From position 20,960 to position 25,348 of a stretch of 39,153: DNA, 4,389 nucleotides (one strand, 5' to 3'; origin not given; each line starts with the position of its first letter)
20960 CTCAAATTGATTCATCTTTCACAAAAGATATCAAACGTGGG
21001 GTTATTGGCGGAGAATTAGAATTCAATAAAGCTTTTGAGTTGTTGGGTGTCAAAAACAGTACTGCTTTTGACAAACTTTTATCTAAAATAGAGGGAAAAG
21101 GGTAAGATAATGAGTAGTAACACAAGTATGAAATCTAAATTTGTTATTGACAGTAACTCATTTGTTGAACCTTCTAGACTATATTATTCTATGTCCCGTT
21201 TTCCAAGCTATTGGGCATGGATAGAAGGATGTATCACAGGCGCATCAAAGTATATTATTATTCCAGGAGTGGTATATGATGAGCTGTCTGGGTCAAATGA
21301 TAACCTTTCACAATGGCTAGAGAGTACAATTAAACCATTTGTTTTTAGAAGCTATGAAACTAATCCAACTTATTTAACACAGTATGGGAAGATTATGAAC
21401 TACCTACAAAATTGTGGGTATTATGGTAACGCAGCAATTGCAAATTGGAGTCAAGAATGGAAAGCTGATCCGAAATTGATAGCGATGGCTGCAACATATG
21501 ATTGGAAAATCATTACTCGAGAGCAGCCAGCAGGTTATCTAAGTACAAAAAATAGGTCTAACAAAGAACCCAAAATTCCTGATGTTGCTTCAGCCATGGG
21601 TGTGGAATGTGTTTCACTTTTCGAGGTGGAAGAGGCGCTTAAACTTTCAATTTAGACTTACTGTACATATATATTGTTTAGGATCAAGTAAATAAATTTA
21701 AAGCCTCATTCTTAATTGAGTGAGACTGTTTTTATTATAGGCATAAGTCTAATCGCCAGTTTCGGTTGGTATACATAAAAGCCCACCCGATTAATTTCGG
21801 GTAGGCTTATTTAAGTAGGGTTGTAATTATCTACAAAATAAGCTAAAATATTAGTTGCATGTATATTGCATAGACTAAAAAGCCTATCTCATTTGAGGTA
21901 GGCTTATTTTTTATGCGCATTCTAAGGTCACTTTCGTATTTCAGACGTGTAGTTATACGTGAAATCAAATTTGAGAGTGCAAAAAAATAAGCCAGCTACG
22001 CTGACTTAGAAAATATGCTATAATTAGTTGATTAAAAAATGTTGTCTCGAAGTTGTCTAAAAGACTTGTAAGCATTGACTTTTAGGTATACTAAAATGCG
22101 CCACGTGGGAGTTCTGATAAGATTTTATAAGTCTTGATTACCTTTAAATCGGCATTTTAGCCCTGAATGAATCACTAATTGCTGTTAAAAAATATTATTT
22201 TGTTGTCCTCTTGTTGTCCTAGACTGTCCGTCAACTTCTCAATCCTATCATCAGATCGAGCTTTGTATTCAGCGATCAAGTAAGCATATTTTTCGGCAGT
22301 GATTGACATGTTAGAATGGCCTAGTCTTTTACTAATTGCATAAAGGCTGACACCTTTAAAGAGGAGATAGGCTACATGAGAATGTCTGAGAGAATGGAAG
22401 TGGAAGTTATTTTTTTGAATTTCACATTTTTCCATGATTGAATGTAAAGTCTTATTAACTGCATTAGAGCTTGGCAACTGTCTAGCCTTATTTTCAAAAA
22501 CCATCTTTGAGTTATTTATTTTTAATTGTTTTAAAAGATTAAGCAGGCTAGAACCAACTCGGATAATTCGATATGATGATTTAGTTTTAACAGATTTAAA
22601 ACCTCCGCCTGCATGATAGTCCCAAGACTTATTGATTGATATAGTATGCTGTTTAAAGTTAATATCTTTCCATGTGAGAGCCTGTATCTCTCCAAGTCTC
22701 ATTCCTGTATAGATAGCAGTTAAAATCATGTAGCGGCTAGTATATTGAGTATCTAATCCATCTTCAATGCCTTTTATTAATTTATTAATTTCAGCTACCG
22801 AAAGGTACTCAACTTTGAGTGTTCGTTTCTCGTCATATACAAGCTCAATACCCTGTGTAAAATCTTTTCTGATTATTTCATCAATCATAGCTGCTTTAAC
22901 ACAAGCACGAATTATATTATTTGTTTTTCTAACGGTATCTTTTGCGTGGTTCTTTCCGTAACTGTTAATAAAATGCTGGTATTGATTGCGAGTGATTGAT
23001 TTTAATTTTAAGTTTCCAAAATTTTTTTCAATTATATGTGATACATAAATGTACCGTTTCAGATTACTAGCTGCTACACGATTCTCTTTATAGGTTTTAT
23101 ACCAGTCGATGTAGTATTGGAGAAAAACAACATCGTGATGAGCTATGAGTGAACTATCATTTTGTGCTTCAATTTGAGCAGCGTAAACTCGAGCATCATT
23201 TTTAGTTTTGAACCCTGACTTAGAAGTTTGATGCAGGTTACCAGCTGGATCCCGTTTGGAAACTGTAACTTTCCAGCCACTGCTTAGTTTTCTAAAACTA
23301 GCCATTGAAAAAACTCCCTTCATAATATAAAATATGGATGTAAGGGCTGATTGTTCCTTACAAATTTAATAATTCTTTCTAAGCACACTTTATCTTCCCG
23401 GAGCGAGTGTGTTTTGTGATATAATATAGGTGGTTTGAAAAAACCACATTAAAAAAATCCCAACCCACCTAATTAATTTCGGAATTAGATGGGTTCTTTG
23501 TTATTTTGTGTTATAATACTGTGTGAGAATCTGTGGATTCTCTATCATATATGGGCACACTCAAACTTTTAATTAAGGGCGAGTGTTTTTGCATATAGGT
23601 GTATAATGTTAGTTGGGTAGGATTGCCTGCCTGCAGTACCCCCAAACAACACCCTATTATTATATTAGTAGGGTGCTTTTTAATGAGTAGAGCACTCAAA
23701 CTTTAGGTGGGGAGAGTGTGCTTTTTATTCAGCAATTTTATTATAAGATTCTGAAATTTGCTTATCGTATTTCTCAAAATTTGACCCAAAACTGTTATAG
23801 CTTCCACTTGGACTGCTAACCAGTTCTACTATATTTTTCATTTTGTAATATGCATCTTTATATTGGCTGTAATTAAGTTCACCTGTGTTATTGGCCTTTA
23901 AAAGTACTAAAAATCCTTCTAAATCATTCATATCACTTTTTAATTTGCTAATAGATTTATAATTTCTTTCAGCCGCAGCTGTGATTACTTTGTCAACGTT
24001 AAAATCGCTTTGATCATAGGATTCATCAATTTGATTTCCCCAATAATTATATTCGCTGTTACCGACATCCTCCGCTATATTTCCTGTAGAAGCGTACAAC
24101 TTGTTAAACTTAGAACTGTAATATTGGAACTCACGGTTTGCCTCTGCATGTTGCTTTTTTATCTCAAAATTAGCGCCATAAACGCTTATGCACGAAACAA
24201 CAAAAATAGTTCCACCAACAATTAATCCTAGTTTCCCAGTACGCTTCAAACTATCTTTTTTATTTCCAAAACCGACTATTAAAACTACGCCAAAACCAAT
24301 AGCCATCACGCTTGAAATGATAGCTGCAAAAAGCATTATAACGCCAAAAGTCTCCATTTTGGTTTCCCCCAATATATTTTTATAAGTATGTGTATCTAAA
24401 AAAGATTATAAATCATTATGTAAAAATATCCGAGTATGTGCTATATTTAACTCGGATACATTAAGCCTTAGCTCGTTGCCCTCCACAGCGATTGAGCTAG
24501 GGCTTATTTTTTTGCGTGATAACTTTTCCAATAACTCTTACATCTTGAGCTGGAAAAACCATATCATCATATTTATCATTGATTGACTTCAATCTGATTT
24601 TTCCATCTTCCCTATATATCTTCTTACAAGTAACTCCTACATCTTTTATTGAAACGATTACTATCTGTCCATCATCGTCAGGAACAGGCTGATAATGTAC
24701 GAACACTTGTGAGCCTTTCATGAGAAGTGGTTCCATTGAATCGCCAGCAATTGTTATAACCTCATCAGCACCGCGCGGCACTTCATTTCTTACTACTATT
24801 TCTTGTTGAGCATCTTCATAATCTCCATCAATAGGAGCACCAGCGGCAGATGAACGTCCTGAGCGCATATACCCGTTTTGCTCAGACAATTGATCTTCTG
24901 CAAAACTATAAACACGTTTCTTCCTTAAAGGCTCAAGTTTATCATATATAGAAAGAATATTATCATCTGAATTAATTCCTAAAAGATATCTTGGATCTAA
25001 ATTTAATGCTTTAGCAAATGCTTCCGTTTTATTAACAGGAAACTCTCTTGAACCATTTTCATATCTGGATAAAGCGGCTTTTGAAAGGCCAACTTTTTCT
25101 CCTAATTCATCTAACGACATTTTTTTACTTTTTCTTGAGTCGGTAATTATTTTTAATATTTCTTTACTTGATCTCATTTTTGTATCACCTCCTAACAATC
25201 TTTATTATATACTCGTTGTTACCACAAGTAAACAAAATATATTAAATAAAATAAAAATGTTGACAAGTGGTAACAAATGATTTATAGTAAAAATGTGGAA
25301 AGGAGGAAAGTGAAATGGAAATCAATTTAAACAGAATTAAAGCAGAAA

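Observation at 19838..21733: Autonomous accessory cassette: HTH-M78 (ImmA/IrrE) metallopeptidase plus DUF4411 PIN-like protein between the endolysin and attP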

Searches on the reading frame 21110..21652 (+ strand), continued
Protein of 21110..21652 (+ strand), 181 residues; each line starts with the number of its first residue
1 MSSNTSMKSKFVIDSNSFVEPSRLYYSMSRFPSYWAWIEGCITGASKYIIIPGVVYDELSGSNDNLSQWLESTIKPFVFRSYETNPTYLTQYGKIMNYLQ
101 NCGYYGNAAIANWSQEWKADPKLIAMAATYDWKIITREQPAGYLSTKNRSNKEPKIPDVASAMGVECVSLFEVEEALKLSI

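Call 84: search_protein_families(library=padloc, alignment_id=A2, max_evalue=0.01)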
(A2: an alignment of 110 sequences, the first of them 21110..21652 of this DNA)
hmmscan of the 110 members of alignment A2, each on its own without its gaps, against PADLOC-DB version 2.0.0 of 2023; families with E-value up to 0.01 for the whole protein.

A. member 1, window:21110-21652:+ (181 aa): 0 families

B. families by the number of members that match (of 110 scanned): 3 families
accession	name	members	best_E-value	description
PDLC04133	mad1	2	0.0033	mads_1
PDLC02116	Cas7_IIId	1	0.00099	-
PDLC00615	ZorC1|ZorC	1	0.0036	EH signature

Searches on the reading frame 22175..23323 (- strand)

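Call 18: search_protein_families(library=pfam, proteins=[window:22175-23323:-], max_evalue=0.01)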
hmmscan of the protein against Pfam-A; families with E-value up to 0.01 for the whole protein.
window:22175-23323:- (382 aa): 4 families
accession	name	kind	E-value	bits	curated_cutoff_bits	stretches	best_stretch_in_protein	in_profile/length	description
PF00589.27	Phage_integrase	-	3.7e-28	98.9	27.1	1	173-347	2-166/172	Phage integrase family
PF14657.12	Arm-DNA-bind_4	-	1.2e-06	28.5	22.3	1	17-55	2-42/47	Arm DNA-binding domain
PF14659.12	Phage_int_SAM_3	-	3.8e-06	27.5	22.6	1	67-121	2-56/58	Phage integrase, N-terminal SAM-like domain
PF13102.12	Phage_int_SAM_5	-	0.00045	21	22.3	1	67-155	2-92/98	Phage integrase SAM-like domain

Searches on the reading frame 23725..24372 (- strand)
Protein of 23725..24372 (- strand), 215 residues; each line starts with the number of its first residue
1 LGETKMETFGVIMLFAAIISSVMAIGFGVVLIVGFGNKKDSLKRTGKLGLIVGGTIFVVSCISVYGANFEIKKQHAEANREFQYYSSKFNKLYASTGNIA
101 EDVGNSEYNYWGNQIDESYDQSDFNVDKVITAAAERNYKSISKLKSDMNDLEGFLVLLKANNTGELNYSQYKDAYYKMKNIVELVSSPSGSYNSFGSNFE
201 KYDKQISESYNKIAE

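Call 18: search_protein_families(library=pfam, proteins=[window:23725-24372:-], max_evalue=0.01)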
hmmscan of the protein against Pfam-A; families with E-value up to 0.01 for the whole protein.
window:23725-24372:- (215 aa): 0 families

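Call 77: search_protein_families(library=phrogs, proteins=[window:23725-24372:-], max_evalue=0.001)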
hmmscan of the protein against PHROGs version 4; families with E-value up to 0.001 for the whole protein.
window:23725-24372:- (215 aa): 1 family
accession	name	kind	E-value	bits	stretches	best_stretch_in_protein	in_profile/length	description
phrog_24226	-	unknown function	0.00013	22.7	1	66-210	64-220/222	-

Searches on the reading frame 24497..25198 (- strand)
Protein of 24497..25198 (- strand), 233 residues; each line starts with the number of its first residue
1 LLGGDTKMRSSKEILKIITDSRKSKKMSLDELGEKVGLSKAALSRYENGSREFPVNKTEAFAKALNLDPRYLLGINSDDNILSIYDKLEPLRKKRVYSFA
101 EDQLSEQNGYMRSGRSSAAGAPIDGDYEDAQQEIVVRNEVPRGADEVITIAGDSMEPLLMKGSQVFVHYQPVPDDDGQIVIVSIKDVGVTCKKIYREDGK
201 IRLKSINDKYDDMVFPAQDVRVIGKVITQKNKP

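Call 18: search_protein_families(library=pfam, proteins=[window:24497-25198:-], max_evalue=0.01)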
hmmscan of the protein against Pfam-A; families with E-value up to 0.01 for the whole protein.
window:24497-25198:- (233 aa): 5 families
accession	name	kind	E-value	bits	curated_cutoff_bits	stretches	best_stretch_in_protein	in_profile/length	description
PF00717.28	Peptidase_S24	-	5.2e-23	81.4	23.3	1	117-227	6-116/116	Peptidase S24-like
PF01381.28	HTH_3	-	1e-10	41.9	23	1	22-72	5-55/55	Helix-turn-helix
PF13560.12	HTH_31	-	7.3e-08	33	27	1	22-69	10-58/64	Helix-turn-helix domain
PF12844.13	HTH_19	-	7.4e-06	26.2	30.2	1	22-73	8-59/64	Helix-turn-helix domain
PF13443.12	HTH_26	-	0.00034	21.3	22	1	24-75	8-60/63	Cro/C1-type HTH DNA-binding domain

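Call 77: search_protein_families(library=phrogs, proteins=[window:24497-25198:-], max_evalue=0.001)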
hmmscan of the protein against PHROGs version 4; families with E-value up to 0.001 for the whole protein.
window:24497-25198:- (233 aa): 15 families
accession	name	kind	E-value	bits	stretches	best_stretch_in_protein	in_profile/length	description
phrog_4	-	transcription regulation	2.4e-35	123.3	1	10-227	129-333/400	transcriptional repressor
phrog_2967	-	transcription regulation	2.8e-19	70.6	1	10-108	7-110/225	transcriptional regulator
phrog_6201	-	transcription regulation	3.2e-17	63.5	1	129-229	12-114/121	CI-like repressor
phrog_8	-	transcription regulation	1.6e-16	61.7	1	6-84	69-147/346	transcriptional regulator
phrog_8558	-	unknown function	3.5e-11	44.4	1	147-231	22-109/114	-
phrog_3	-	transcription regulation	1.1e-09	39.6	1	9-113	84-185/430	transcriptional repressor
phrog_2439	-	transcription regulation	3.7e-09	36.9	1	17-76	11-70/367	transcriptional regulator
phrog_1373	-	transcription regulation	9e-06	26.8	1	12-106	62-158/166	transcriptional regulator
phrog_811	-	DNA, RNA and nucleotide metabolism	1.1e-05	26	1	148-227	51-129/140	UmuD-like protein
phrog_1124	-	transcription regulation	7.4e-05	23.4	1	7-66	2-60/177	transcriptional regulator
phrog_2328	-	transcription regulation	0.00015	22.5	1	21-73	23-75/128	transcriptional repressor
phrog_7241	-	transcription regulation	0.00019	22.5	1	20-72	68-120/122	transcriptional regulator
phrog_1994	-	DNA, RNA and nucleotide metabolism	0.00052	21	1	20-89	6-75/170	DNA binding protein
phrog_11451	-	transcription regulation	0.00059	21.2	0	11-66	3-58/98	CI-like repressor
phrog_5823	-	transcription regulation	0.0006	20.1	1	11-80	4-74/404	transcriptional regulator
